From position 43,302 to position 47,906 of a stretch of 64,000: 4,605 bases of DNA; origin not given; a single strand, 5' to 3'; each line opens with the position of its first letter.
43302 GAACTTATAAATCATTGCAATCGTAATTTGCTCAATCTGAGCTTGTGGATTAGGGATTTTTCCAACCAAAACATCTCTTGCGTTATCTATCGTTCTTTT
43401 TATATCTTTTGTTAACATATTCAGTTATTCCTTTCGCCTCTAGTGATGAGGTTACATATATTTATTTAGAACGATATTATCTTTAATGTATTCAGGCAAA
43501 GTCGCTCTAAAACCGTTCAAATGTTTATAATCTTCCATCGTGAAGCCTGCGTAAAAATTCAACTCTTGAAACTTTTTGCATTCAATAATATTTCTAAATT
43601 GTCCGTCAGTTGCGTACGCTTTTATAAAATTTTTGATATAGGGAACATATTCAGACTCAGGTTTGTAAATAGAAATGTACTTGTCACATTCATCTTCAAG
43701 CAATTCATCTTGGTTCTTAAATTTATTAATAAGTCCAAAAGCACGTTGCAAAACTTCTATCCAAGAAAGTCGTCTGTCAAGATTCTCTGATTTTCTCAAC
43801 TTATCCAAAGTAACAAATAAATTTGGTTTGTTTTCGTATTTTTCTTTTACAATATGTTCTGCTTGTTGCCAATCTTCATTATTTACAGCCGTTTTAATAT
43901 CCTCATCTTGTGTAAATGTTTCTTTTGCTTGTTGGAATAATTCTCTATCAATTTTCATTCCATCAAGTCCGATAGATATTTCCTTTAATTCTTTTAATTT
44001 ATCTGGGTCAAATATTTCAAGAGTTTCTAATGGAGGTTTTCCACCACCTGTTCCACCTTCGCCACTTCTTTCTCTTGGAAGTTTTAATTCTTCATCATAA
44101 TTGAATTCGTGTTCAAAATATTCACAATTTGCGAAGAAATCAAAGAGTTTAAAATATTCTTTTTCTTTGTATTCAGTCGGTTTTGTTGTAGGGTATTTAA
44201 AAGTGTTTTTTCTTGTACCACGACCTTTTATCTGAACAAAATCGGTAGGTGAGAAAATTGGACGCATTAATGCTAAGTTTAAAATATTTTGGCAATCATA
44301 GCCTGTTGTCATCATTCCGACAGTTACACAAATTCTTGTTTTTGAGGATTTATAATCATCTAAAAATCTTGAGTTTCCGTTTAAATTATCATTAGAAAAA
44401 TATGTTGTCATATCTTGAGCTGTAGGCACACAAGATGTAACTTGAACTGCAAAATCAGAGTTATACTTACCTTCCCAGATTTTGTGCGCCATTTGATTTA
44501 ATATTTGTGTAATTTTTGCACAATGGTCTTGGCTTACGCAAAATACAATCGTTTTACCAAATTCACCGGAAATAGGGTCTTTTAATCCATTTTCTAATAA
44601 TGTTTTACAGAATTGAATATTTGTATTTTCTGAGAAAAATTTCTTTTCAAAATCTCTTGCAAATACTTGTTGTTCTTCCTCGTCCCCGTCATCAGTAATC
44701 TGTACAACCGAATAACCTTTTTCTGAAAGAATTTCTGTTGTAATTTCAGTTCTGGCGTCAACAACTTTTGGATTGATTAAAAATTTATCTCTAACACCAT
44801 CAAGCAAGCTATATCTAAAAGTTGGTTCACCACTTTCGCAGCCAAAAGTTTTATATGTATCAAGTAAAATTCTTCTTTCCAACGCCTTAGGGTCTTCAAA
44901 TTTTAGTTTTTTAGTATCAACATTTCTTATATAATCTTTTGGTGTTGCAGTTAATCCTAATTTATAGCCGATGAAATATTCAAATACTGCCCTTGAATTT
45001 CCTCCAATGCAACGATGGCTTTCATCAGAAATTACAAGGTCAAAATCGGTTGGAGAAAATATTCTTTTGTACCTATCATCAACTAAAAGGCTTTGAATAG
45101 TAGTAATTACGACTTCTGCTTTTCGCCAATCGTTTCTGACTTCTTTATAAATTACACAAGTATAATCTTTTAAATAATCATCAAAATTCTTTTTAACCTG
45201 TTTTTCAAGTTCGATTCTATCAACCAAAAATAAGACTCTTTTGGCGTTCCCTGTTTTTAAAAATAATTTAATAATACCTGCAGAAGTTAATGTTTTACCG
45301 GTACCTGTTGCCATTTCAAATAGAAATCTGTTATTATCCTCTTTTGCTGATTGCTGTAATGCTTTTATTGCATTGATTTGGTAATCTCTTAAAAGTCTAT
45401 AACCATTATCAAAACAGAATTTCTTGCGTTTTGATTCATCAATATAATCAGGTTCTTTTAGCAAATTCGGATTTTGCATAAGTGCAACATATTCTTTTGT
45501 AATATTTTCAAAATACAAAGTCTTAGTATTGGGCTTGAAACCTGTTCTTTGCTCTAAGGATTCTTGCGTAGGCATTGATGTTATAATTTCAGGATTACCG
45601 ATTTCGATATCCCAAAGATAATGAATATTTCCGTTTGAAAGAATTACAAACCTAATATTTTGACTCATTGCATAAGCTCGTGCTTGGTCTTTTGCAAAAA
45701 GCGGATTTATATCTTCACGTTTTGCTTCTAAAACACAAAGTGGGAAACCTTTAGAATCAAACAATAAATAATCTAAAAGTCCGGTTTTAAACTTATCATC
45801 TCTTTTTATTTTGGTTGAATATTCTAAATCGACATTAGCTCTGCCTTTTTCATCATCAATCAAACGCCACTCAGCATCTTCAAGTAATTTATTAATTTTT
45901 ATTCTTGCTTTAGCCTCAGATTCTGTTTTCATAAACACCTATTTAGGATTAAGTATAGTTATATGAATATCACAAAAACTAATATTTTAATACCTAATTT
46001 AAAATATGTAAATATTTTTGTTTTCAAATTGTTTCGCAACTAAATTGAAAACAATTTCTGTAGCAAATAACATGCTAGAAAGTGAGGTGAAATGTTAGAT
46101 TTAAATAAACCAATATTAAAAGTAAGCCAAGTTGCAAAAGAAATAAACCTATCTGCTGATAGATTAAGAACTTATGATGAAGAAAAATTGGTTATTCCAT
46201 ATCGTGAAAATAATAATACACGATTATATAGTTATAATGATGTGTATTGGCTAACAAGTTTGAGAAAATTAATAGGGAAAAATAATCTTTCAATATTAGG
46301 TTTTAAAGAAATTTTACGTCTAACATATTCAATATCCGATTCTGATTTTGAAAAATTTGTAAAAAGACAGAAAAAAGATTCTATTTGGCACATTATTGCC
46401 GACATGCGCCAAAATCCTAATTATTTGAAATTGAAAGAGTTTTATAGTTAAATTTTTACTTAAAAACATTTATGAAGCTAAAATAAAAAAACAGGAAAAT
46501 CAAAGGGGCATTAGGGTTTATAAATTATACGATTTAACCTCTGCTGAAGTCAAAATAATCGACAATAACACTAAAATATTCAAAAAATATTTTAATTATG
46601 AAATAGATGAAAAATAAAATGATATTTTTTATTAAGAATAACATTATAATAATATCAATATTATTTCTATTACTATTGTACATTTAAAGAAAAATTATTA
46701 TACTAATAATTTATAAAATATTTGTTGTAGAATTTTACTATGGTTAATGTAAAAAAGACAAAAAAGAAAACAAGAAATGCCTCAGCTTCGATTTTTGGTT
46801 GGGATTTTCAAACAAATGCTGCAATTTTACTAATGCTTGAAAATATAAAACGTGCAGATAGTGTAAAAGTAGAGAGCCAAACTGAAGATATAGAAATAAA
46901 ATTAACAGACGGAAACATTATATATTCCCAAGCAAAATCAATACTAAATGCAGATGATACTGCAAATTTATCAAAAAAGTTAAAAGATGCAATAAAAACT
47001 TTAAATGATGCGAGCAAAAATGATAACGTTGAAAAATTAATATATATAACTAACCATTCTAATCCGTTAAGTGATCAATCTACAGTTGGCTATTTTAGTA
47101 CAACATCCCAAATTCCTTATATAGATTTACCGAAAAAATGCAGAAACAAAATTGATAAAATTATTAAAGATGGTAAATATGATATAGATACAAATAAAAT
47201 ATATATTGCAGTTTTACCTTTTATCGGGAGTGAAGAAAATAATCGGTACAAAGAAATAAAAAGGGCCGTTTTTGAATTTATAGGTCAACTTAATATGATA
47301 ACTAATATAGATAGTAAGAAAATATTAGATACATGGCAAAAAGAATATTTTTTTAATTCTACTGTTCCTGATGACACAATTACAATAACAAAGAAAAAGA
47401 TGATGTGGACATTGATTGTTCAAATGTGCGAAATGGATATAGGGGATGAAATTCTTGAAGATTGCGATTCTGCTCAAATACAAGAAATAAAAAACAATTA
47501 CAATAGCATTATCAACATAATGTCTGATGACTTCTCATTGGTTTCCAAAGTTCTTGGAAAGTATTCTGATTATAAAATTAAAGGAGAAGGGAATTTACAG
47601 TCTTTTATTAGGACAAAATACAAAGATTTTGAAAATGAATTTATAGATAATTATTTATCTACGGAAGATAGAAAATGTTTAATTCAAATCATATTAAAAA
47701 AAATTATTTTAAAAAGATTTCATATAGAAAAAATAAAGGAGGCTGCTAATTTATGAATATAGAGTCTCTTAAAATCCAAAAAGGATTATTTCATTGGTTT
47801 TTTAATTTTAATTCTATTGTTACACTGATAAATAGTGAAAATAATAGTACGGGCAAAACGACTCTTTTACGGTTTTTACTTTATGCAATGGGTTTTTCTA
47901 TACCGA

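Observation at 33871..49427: tRNA-Gln-adjacent 15.5 kb island: Mu/Tn7-type transposition module carrying stacked defence cargo, with no CRISPR-Cas and no phage genes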

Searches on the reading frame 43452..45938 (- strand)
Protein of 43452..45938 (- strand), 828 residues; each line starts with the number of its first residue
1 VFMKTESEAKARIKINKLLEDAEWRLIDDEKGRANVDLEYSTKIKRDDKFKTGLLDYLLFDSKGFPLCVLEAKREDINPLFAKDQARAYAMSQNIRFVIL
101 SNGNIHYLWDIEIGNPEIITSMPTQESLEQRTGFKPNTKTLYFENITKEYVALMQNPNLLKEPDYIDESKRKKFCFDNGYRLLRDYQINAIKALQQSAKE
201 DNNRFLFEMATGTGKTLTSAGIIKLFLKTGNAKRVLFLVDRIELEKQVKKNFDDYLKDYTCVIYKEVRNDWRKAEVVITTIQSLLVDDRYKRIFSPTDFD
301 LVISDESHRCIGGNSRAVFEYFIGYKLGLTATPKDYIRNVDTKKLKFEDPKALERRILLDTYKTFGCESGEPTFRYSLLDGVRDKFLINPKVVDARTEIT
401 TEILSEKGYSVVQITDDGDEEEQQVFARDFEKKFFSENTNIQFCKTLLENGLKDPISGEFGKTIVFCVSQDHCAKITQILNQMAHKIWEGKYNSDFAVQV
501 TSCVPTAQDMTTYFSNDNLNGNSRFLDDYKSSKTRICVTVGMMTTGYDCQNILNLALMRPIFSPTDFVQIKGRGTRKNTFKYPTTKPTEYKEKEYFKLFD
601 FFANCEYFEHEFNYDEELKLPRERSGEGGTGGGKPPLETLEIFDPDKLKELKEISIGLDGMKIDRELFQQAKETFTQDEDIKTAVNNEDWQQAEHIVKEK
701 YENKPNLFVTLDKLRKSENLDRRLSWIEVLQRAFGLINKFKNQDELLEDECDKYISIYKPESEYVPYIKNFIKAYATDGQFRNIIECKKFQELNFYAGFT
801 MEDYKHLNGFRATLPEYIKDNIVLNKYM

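Call 5: search_protein_families(library=pfam, proteins=[window:43452-45938:-], max_evalue=0.01)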
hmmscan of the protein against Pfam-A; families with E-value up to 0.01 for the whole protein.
window:43452-45938:- (828 aa): 7 families
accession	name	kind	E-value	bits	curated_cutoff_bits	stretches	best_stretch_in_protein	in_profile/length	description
PF04851.21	ResIII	-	3.3e-40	138.1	22.5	1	183-334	4-163/164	Type III restriction enzyme, res subunit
PF18766.7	SWI2_SNF2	-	5.8e-15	56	26.7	1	186-336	1-158/221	SWI2/SNF2 ATPase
PF00270.35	DEAD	-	6.4e-11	42.7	26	1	185-336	2-163/167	DEAD/DEAH box helicase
PF13588.12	HSDR_N_2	-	8.2e-06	26.3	25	1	35-116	23-101/110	Type I restriction enzyme R protein N terminus (HSDR_N)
PF00271.37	Helicase_C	-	1.4e-05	25.7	23.5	1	520-577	52-109/110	Helicase conserved C-terminal domain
PF00176.29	SNF2-rel_dom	-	7.1e-05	22.5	24.9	1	186-333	1-163/290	SNF2-related domain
PF04313.20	HSDR_N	-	0.00024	21.5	25.1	1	22-110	97-191/198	Type I restriction enzyme R protein N terminus (HSDR_N)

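Call 11: search_protein_families(library=padloc, proteins=[window:43452-45938:-], max_evalue=0.01)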
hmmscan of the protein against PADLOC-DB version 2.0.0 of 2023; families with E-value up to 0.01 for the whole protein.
window:43452-45938:- (828 aa): 19 families
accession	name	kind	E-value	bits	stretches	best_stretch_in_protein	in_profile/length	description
PDLC03047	REase_I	-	9.2e-61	203.8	2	184-617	345-738/1107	Type I restriction enzyme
PDLC03049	REase_I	-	9.4e-38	127.7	2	54-336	59-326/807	Type I restriction enzyme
PDLC03042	REase_I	-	6.3e-23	78.1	1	183-577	445-830/1170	Type I restriction enzyme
PDLC02707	PbeA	-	1.4e-22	78.1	1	165-345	239-425/672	PbeA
PDLC03658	mREase_IV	-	5.9e-16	55.4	2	187-334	230-372/953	Type IV methyl-directed restriction enzyme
PDLC03659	mREase_IV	-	3.9e-15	52.8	2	203-335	240-373/945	Type IV methyl-directed restriction enzyme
PDLC02704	PbeA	-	1.3e-14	51.7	1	154-345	241-430/682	PbeA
PDLC03048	REase_I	-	1.5e-13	47.8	1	182-340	240-414/976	Type I restriction enzyme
PDLC02706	PbeA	-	3.5e-12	43.7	1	168-341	258-439/722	PbeA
PDLC03045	REase_I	-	3.7e-11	39.7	1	182-340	257-430/995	Type I restriction enzyme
PDLC03046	REase_I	-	1.1e-08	31.5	1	166-260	252-341/1025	Type I restriction enzyme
PDLC02703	PbeA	-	3.2e-07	27.3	1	203-334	262-405/626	PbeA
PDLC02620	DrmD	-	8.6e-07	25.3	1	167-310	84-229/1060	DrmD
PDLC01439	typeIV_DinG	-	2.9e-06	24.3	1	179-250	13-77/575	CAS-IV-A; associated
PDLC02705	PbeA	-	0.0001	18.6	0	173-334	241-412/691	PbeA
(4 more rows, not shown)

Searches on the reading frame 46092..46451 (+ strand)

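Call 5: search_protein_families(library=pfam, proteins=[window:46092-46451:+], max_evalue=0.01)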
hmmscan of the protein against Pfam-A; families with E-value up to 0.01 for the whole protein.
window:46092-46451:+ (119 aa): 2 families
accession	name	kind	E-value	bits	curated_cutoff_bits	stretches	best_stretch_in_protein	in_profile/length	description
PF13411.12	MerR_1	-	4.3e-11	43.2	21.6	1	10-76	2-67/69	MerR HTH family regulatory protein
PF00376.29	MerR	-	6e-07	29.6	28.2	1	11-46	2-38/38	MerR family regulatory protein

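Call 11: search_protein_families(library=padloc, proteins=[window:46092-46451:+], max_evalue=0.01)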
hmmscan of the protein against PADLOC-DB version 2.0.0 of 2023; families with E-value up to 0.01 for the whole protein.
window:46092-46451:+ (119 aa): 1 family
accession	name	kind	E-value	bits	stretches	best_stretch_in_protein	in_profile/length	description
PDLC04133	mad1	-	2.5e-08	32.1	1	8-57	5-53/60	mads_1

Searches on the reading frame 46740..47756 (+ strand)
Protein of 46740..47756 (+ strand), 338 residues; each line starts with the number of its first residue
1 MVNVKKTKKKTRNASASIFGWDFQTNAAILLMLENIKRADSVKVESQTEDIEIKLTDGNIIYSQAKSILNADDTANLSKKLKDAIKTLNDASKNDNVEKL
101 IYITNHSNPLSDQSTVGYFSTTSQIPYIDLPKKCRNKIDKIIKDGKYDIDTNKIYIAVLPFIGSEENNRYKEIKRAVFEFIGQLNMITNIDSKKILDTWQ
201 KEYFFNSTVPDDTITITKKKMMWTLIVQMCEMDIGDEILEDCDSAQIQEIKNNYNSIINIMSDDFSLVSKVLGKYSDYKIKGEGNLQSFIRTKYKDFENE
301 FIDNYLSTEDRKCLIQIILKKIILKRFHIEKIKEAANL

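Call 5: search_protein_families(library=pfam, proteins=[window:46740-47756:+], max_evalue=0.01)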
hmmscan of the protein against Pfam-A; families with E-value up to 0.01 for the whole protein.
window:46740-47756:+ (338 aa): 0 families

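Call 10: search_protein_families(library=ncbifam, proteins=[window:46740-47756:+], max_evalue=0.01)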
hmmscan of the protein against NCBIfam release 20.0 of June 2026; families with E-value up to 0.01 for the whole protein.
window:46740-47756:+ (338 aa): 1 family
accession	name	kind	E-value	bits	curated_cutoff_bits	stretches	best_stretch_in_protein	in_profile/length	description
NF006226.0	PRK08356.1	equivalog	0.0061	16.3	189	1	42-112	97-170/195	hypothetical protein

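Call 11: search_protein_families(library=padloc, proteins=[window:46740-47756:+], max_evalue=0.01)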
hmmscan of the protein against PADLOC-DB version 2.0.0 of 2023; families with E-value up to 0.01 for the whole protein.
window:46740-47756:+ (338 aa): 4 families
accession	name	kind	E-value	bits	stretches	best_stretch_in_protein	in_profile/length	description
PDLC04661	PDC-M46A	-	1.9e-104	347.6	1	10-337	3-334/335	-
PDLC04662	PDC-M46A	-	5.7e-72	241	1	5-337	5-348/349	-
PDLC04660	PDC-M46A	-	8.1e-38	128.4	1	1-338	1-349/349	-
PDLC04659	PDC-M46A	-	2.4e-36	123.6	1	12-308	4-291/330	-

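Call 74: search_protein_families(library=pfam, proteins=[window:46740-47756:+], max_evalue=5)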
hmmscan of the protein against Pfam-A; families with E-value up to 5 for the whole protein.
window:46740-47756:+ (338 aa): 2 families
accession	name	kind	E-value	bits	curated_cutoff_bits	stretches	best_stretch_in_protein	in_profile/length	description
PF24716.1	WapI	-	0.053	14.2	27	1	51-108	31-89/138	Immunity protein WapI-like family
PF06212.17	GRIM-19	-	0.14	12.6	25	1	143-208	52-114/132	GRIM-19 protein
